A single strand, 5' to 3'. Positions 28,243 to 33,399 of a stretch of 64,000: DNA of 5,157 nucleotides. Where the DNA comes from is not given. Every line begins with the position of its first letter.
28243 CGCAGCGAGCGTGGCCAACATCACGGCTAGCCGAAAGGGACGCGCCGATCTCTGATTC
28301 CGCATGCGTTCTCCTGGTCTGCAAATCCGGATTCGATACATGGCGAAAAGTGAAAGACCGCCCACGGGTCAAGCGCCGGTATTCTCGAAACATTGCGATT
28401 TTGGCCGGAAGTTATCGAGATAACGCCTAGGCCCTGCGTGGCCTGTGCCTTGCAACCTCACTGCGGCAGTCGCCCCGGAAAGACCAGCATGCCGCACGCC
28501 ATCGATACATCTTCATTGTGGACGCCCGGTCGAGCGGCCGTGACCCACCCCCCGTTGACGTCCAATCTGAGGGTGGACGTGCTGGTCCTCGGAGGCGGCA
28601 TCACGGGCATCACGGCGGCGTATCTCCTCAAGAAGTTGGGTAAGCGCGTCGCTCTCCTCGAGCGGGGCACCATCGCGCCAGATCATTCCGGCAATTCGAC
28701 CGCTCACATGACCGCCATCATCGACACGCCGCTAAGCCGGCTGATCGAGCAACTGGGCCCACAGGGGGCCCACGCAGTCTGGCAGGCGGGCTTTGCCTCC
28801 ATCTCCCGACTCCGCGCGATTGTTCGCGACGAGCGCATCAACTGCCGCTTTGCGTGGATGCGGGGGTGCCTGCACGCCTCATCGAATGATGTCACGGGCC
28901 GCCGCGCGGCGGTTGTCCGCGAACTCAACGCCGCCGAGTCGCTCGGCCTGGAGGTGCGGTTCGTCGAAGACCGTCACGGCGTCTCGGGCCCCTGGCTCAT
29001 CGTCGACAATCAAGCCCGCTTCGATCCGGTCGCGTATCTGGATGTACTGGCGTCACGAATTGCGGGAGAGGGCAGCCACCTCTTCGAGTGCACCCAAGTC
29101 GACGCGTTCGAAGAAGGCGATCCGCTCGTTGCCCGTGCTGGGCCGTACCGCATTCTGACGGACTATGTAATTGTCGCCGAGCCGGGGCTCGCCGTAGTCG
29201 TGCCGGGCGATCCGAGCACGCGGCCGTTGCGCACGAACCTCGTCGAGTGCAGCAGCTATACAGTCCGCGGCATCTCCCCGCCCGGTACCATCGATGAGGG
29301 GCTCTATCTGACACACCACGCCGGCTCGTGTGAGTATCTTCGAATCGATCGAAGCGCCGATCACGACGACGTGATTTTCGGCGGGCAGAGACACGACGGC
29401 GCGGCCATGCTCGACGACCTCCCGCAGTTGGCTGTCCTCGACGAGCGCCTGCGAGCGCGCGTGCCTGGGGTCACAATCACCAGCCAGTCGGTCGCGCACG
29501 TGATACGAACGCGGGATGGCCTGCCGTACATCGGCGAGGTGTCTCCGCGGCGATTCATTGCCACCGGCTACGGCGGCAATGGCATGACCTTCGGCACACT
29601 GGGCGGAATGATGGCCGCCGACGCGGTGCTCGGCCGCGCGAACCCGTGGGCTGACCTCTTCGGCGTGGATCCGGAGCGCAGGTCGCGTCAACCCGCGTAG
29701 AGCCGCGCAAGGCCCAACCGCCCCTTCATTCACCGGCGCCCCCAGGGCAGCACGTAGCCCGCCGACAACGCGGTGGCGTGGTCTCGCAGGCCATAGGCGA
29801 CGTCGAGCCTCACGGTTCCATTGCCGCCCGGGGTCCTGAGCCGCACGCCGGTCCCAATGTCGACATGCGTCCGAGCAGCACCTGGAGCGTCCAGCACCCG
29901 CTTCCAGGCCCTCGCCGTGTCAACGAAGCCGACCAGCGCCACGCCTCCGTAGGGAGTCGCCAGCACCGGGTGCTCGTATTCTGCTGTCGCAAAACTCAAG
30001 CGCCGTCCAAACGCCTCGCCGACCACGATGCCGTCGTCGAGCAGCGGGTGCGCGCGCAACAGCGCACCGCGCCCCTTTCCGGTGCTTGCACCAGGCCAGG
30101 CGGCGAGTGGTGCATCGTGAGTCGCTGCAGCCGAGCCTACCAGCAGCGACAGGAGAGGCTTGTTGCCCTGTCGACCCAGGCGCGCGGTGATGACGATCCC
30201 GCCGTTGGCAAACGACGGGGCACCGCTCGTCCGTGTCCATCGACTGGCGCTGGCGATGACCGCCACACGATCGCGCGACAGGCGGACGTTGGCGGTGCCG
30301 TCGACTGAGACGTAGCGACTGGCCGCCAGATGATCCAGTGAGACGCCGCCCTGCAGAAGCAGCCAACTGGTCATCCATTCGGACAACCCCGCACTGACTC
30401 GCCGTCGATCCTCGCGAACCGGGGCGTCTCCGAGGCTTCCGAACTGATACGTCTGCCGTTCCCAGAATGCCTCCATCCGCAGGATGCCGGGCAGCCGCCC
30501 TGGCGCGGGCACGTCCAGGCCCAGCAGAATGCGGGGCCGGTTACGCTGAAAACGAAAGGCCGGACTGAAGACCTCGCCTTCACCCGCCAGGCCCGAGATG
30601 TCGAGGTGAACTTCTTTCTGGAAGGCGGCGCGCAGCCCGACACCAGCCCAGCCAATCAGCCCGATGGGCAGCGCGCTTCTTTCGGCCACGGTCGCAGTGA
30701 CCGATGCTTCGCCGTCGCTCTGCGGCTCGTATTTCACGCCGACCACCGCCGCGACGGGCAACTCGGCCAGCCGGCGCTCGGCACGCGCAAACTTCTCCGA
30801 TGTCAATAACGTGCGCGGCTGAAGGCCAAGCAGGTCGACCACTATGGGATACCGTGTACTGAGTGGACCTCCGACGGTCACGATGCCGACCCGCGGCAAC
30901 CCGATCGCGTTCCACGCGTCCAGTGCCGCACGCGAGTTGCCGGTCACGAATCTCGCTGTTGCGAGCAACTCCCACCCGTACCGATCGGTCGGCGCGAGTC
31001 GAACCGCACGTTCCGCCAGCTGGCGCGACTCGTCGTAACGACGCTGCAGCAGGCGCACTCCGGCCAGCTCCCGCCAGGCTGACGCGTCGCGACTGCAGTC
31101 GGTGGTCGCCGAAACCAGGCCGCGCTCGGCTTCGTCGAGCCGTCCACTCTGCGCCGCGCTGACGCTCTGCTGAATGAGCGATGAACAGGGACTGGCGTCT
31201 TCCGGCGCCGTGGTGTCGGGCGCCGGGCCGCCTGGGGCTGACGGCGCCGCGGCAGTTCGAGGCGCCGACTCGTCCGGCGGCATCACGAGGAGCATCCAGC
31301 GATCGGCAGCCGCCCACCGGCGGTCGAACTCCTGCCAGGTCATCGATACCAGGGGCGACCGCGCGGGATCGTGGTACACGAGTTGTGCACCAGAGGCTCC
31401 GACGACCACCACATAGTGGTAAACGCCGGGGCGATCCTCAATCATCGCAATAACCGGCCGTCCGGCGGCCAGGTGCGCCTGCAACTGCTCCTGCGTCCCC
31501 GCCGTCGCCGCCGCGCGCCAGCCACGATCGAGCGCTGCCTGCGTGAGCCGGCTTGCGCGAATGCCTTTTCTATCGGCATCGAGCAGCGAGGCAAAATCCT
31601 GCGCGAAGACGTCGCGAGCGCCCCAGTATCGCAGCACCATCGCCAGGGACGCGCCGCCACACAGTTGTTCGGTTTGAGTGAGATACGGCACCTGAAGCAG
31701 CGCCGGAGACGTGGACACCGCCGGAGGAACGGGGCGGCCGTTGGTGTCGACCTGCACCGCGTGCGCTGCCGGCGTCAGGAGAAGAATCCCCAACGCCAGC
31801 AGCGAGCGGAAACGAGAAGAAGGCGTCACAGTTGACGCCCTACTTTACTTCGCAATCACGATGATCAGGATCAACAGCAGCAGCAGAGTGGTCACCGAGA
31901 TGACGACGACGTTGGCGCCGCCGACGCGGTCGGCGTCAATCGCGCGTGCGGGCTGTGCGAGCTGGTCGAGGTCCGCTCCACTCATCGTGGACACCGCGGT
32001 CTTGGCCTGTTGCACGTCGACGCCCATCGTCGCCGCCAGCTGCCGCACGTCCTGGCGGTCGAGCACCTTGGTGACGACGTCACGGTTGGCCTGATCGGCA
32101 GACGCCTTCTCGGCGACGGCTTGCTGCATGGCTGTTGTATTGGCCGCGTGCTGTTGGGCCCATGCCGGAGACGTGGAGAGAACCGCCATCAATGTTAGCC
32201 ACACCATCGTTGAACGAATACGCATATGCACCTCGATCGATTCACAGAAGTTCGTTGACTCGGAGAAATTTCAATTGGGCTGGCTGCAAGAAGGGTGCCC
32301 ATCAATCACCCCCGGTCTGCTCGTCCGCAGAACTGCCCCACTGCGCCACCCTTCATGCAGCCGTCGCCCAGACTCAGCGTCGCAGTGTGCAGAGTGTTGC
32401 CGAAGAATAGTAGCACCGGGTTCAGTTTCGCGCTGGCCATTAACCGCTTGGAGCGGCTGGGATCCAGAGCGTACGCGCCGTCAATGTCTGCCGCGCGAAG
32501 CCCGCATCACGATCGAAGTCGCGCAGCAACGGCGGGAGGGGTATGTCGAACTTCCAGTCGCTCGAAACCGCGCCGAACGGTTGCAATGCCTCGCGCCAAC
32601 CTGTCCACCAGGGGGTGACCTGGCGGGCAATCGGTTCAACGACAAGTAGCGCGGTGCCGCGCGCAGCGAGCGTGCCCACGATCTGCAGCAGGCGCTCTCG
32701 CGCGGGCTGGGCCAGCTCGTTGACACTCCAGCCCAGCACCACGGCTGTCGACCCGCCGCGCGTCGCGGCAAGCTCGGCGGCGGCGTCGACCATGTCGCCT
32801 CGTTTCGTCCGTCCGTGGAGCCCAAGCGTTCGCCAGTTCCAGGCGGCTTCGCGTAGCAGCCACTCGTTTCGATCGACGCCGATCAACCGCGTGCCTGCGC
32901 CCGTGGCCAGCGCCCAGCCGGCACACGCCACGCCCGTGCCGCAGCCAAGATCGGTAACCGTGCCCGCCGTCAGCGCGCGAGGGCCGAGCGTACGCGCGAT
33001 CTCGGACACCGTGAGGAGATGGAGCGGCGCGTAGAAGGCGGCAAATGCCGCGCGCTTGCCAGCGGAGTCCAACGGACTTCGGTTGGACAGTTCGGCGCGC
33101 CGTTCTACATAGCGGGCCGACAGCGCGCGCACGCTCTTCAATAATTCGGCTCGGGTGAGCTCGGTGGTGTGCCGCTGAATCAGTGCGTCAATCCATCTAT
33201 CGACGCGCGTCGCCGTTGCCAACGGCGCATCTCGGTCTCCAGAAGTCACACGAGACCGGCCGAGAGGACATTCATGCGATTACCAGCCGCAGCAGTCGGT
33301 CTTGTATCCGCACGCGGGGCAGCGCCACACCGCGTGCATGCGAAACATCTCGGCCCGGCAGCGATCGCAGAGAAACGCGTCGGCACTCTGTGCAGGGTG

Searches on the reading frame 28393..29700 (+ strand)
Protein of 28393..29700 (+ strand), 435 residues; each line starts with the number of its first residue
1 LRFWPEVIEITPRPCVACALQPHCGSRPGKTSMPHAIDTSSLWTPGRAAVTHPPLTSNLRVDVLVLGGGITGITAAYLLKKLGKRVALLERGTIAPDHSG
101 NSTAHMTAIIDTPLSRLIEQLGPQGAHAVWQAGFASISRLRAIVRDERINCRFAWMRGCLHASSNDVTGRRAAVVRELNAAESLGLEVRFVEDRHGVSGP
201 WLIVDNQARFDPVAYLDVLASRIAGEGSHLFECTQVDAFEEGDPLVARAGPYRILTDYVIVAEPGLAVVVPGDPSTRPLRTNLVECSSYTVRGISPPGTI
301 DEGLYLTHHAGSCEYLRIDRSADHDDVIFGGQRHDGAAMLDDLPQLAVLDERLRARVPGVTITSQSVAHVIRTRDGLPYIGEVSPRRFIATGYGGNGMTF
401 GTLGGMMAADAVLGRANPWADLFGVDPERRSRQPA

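Call 88: search_protein_families(library=pfam, proteins=[window:28393-29700:+], max_evalue=0.001)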
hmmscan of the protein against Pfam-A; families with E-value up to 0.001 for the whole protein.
window:28393-29700:+ (435 aa): 8 families
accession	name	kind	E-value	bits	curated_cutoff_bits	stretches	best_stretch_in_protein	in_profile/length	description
PF01266.30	DAO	-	5.6e-33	115.4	27.9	1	62-410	1-352/353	FAD dependent oxidoreductase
PF13450.12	NAD_binding_8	-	2.1e-06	28.3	21.9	1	65-93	1-29/68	NAD(P)-binding Rossmann-like domain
PF12831.13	FAD_oxidored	-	1.8e-05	24.6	27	1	62-115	1-51/416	FAD dependent oxidoreductase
PF00890.30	FAD_binding_2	-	7.2e-05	22.6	20.4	1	62-111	1-50/414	FAD binding domain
PF01494.25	FAD_binding_3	-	0.00029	20.6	22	1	60-93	1-34/349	FAD binding domain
PF07992.20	Pyr_redox_2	-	0.0003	20.8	26.1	1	60-93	142-175/291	Pyridine nucleotide-disulphide oxidoreductase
PF00070.33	Pyr_redox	-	0.00035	21.5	22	1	63-92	2-31/82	Pyridine nucleotide-disulphide oxidoreductase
PF01946.23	Thi4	-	0.00076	19.2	26.2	0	59-92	16-50/235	Thi4 family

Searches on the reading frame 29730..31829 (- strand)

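Call 88: search_protein_families(library=pfam, proteins=[window:29730-31829:-], max_evalue=0.001)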
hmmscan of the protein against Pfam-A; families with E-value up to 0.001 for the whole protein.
window:29730-31829:- (699 aa): 6 families
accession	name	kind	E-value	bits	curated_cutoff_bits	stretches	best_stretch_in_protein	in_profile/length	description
PF13529.12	Peptidase_C39_2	-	2.1e-13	51.5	24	1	45-156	1-143/143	Peptidase_C39 like family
PF03412.21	Peptidase_C39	-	4.6e-11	43.1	22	1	52-173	8-122/133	Peptidase C39 family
PF12385.14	Peptidase_C70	-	2.7e-07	31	19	1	45-170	5-138/141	Papain-like cysteine protease AvrRpt2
PF13432.12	TPR_16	-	3.3e-05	24.7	32.7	1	224-282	6-64/65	Tetratricopeptide repeat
PF07719.23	TPR_2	-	5.5e-05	23.4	27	0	249-282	1-34/34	Tetratricopeptide repeat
PF13428.12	TPR_14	-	0.0008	20.3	23.5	1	250-291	2-43/44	Tetratricopeptide repeat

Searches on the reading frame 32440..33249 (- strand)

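Call 88: search_protein_families(library=pfam, proteins=[window:32440-33249:-], max_evalue=0.001)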
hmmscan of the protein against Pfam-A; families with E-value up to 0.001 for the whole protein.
window:32440-33249:- (269 aa): 3 families
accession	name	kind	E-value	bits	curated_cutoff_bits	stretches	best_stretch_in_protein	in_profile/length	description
PF13649.12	Methyltransf_25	-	1.1e-05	26.5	27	1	98-189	1-87/97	Methyltransferase domain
PF13847.12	Methyltransf_31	-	1.2e-05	25.5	27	1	97-145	6-54/145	Methyltransferase domain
PF13489.12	Methyltransf_23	-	0.00017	21.8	27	1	86-221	14-138/164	Methyltransferase domain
